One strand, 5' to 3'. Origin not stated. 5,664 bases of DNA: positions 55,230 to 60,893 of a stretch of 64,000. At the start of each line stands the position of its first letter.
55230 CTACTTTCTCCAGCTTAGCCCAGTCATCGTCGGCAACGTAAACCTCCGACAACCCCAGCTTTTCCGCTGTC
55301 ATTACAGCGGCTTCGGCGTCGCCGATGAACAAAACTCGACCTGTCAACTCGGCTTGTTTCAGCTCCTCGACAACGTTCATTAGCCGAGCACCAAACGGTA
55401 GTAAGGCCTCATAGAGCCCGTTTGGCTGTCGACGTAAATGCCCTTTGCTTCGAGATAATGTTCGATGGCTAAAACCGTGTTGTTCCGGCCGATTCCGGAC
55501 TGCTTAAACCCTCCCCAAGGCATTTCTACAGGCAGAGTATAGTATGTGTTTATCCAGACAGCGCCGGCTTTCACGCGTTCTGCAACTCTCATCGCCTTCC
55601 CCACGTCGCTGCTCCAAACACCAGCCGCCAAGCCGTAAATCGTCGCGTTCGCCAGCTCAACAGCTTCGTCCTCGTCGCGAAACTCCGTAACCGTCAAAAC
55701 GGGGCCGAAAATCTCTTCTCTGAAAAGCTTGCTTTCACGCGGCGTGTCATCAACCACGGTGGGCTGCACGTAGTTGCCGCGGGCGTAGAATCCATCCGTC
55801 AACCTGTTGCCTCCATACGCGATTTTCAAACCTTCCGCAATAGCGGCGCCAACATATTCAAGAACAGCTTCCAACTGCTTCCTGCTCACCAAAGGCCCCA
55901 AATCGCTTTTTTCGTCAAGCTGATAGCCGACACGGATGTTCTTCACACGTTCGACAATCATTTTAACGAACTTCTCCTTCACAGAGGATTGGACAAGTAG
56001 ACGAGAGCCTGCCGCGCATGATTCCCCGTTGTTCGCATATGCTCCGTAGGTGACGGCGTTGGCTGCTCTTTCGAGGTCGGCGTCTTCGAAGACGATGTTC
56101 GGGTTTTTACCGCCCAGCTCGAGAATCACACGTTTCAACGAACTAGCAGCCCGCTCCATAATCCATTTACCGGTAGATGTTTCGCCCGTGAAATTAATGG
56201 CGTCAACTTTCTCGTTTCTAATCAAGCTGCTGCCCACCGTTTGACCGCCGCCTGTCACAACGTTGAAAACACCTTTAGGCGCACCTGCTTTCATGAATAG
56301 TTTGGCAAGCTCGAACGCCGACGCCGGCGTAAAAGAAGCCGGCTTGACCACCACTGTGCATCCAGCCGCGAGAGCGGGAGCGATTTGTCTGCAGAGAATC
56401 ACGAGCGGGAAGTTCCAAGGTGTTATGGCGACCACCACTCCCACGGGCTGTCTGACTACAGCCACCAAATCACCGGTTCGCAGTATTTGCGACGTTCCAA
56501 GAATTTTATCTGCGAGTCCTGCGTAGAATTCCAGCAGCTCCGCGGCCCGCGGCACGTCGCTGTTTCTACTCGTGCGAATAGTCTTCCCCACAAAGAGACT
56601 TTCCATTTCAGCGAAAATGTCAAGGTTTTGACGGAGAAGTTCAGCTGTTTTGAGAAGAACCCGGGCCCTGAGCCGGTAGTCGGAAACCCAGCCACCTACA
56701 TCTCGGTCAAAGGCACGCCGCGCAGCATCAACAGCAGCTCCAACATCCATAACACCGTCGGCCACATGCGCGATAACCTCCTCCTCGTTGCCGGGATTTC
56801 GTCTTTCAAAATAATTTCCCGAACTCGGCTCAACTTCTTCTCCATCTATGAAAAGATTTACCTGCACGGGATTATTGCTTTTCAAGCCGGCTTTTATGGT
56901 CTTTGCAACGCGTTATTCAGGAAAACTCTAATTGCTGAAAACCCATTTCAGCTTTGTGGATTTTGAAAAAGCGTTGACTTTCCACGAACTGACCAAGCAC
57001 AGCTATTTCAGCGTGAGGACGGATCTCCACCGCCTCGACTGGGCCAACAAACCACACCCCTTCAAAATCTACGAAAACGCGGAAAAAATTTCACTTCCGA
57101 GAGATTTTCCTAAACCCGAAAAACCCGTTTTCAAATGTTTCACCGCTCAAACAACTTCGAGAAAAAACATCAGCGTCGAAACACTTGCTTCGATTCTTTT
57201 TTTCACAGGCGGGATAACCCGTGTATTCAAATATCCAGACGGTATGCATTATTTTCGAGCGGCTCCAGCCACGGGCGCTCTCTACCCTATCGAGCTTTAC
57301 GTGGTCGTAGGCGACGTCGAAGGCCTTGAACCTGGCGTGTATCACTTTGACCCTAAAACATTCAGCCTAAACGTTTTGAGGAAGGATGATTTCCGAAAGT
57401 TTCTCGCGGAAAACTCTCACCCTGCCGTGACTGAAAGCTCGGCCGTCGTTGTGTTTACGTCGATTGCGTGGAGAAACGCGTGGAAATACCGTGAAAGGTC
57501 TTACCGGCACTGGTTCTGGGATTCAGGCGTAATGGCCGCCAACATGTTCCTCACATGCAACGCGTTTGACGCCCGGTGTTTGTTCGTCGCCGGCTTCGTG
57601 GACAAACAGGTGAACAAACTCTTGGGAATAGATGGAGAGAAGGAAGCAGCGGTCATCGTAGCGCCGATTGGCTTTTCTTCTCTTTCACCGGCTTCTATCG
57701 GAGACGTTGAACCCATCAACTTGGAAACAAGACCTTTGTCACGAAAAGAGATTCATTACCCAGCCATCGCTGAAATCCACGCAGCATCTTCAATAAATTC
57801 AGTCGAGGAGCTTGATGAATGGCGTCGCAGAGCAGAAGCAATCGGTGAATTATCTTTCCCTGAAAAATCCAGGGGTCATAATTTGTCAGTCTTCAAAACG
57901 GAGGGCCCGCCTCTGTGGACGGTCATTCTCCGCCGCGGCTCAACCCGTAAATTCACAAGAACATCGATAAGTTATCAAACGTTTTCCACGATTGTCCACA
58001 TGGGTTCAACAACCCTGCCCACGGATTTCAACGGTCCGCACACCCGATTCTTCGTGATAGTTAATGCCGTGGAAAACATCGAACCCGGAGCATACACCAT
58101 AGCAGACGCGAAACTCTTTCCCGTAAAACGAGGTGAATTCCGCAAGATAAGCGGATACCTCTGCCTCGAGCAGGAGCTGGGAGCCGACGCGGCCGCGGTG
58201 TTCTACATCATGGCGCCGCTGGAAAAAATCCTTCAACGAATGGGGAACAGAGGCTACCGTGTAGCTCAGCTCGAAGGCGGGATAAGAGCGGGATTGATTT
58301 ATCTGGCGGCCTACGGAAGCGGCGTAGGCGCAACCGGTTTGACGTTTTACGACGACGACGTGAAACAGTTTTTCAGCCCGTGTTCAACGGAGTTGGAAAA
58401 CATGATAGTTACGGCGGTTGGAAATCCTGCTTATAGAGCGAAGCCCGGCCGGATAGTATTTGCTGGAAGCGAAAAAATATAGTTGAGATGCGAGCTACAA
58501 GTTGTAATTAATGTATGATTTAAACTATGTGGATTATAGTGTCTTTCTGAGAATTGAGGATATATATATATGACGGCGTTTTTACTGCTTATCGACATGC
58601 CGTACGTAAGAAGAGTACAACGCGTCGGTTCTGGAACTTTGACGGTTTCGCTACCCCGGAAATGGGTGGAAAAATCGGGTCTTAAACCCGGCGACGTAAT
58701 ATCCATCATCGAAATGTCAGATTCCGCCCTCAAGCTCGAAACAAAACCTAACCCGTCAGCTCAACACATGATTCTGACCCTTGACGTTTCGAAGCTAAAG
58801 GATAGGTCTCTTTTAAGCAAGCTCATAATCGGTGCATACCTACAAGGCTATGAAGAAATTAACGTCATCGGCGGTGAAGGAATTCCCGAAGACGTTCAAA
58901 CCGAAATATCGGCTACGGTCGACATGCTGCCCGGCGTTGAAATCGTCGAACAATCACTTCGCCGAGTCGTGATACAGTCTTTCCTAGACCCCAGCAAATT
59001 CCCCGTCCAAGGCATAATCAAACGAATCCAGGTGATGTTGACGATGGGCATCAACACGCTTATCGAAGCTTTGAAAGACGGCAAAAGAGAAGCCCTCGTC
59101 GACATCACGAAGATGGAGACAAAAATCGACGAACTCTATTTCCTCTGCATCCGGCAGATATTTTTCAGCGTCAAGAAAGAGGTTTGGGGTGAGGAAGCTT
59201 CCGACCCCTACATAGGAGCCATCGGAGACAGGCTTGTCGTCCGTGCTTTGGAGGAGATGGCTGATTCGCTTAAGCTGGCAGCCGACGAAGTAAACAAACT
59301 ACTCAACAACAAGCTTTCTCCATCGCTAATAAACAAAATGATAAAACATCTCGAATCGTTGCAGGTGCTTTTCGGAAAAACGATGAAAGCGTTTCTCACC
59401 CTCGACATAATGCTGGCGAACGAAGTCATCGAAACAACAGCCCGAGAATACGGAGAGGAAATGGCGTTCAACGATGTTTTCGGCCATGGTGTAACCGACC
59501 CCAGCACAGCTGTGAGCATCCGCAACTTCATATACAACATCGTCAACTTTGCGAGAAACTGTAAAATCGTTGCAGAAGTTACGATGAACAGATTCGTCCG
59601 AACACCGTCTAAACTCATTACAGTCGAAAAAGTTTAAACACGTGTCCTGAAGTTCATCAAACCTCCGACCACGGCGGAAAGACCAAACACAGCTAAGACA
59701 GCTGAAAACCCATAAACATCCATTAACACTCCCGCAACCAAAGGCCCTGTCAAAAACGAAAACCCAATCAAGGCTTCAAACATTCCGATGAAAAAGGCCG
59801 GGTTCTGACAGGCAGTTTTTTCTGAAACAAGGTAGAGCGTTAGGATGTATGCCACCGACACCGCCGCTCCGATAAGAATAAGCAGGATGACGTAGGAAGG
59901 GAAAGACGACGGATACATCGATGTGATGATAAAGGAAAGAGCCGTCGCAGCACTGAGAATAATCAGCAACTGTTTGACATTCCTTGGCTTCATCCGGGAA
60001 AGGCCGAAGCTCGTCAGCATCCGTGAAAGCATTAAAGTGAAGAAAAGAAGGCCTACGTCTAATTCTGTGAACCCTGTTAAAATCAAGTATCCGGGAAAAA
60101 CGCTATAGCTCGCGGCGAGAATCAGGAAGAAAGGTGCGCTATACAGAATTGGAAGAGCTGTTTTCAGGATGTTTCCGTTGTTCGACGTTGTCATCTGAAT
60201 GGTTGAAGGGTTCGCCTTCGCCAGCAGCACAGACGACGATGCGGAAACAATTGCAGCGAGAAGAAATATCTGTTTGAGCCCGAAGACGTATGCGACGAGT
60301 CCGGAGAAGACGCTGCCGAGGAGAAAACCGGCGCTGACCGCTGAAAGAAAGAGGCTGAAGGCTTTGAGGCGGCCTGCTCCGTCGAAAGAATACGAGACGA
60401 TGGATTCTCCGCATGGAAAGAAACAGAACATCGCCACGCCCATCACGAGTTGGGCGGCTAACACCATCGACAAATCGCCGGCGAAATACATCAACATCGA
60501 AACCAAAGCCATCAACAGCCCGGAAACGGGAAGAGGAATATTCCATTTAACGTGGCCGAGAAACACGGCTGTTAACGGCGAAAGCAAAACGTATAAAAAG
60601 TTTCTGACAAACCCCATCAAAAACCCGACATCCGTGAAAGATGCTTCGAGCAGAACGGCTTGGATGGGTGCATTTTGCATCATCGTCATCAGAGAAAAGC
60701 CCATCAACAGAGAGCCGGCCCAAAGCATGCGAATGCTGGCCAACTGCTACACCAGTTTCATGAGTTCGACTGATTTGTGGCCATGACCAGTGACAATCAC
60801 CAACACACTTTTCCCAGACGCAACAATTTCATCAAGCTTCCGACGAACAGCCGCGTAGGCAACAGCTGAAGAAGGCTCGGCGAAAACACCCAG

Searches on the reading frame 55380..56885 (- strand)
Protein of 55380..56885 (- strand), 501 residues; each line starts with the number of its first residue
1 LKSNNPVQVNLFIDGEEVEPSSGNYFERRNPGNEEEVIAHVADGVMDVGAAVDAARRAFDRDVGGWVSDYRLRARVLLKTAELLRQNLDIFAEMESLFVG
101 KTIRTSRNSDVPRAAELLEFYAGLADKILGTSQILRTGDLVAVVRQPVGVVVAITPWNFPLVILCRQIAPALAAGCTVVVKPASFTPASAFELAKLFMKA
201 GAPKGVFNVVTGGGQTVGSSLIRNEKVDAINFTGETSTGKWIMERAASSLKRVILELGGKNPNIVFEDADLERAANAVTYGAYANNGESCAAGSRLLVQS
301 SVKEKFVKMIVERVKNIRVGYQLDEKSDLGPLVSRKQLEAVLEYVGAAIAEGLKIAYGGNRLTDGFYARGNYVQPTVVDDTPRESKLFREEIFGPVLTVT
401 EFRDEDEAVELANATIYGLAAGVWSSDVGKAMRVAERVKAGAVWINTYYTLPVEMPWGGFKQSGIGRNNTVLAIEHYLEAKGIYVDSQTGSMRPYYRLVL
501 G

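Call 24: find_encoding_contigs(protein=window:55380-56885:-, flank=10000, max_places=6)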
Protein window:55380-56885:- (501 aa): 1 contig read that carries it; 1 place shown.
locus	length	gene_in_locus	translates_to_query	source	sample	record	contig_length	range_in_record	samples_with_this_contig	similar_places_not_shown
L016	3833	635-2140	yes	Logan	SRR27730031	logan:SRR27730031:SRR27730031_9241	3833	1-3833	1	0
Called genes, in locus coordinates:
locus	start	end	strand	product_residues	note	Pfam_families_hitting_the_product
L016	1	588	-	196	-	?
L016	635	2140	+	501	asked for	PF00171:Aldedh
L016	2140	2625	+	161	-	PF13489:Methyltransf_23 (weak), PF08241:Methyltransf_11, PF13847:Methyltransf_31 (faint), PF00107:ADH_zinc_N (faint)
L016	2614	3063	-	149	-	PF01914:MarC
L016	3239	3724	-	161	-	PF06177:QueT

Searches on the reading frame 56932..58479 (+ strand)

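Call 28: search_protein_families(library=pfam, proteins=[window:56932-58479:+], max_evalue=0.001)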
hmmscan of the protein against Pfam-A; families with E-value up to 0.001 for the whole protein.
window:56932-58479:+ (516 aa): 1 family
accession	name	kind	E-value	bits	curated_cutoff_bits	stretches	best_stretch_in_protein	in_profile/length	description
PF00881.29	Nitroreductase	-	2.5e-22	80.3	23.5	2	78-247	13-166/167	Nitroreductase family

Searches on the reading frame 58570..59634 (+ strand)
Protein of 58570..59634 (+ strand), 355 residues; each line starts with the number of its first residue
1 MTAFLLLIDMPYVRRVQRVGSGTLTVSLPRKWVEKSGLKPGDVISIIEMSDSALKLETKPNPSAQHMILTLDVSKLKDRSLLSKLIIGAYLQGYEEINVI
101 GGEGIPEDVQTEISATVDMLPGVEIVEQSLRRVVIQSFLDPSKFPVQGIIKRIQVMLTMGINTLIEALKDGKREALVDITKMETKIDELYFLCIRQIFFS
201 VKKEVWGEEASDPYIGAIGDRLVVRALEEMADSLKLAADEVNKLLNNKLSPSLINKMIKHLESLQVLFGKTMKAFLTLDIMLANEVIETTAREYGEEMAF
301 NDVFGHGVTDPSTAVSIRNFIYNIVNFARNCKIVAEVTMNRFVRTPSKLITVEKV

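Call 28: search_protein_families(library=pfam, proteins=[window:58570-59634:+], max_evalue=0.001)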
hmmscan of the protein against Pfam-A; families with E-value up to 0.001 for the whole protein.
window:58570-59634:+ (355 aa): 2 families
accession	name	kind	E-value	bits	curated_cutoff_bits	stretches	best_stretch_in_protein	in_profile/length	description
PF04014.23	MazE_antitoxin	-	9.8e-08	32.3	24.7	1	17-60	1-44/48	Antidote-toxin recognition MazE, bacterial antitoxin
PF01895.24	PhoU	-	3.6e-07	30.9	23.5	1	161-235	12-83/89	PhoU domain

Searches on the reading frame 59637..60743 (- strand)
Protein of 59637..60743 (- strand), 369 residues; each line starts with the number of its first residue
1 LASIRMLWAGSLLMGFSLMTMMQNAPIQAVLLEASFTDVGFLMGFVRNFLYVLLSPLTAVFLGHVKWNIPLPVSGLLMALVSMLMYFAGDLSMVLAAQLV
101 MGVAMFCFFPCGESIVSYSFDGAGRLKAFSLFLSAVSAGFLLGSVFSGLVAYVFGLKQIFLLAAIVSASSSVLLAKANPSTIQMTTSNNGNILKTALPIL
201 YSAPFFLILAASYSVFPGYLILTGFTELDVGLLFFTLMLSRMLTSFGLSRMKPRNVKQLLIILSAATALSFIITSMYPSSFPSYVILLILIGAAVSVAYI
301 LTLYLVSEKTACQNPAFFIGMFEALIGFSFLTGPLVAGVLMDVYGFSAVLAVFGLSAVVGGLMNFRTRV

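Call 28: search_protein_families(library=pfam, proteins=[window:59637-60743:-], max_evalue=0.001)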
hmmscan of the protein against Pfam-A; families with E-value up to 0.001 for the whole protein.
window:59637-60743:- (369 aa): 1 family
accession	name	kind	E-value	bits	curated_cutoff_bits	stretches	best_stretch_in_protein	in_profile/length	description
PF07690.21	MFS_1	-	1.4e-22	80.5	33.4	2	7-310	1-323/347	Major Facilitator Superfamily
